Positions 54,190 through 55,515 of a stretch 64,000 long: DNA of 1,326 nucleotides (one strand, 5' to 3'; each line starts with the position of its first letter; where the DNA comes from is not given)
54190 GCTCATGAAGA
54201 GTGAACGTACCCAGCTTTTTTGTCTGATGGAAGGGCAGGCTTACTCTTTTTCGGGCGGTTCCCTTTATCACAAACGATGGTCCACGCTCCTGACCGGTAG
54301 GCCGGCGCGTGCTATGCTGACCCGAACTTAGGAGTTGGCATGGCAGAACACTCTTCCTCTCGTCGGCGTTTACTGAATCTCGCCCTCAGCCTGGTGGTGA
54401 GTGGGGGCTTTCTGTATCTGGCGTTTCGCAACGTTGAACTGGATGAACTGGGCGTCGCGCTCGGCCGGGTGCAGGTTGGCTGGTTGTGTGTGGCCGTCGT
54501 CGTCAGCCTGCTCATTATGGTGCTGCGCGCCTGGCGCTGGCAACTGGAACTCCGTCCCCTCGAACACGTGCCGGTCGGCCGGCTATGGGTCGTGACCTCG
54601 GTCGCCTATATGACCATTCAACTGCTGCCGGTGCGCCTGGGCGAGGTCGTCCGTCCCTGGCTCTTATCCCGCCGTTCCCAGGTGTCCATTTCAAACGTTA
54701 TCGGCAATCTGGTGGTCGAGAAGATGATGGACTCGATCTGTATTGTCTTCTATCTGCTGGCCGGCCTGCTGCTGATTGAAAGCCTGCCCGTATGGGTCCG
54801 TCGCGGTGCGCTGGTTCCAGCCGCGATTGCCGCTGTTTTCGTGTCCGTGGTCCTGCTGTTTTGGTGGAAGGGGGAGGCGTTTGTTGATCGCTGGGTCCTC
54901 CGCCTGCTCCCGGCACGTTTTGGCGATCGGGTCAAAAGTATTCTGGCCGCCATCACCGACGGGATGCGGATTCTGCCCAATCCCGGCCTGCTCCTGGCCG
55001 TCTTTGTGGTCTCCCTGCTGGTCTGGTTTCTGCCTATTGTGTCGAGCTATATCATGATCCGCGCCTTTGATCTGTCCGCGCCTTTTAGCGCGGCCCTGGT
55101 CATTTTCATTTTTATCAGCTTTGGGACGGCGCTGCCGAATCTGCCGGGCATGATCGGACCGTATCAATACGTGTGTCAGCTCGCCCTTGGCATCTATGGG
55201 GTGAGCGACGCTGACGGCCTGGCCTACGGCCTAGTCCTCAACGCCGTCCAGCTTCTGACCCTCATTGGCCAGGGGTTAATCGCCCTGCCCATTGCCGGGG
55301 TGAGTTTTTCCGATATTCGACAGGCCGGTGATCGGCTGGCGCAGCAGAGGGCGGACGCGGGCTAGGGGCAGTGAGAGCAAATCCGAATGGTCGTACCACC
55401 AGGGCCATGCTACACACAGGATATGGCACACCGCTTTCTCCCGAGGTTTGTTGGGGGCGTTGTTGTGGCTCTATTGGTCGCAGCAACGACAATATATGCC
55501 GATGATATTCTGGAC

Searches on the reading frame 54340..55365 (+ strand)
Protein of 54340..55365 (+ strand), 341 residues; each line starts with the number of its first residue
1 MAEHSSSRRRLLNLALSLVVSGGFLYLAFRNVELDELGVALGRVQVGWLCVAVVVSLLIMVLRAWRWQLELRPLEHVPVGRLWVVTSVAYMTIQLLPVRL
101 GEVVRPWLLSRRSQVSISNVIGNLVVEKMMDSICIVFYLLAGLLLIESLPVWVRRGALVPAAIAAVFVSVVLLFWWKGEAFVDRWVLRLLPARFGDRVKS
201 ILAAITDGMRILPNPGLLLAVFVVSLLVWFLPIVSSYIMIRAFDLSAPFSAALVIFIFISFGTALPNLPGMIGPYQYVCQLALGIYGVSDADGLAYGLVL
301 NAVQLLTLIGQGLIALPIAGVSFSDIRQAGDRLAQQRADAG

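Call 89: search_protein_families(library=pfam, proteins=[window:54340-55365:+], max_evalue=0.001)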
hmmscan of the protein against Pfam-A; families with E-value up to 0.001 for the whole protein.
window:54340-55365:+ (341 aa): 1 family
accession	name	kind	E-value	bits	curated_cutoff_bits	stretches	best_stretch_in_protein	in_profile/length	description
PF03706.18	LPG_synthase_TM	-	9.2e-45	153.8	33.4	1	15-308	2-298/302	Lysylphosphatidylglycerol synthase TM region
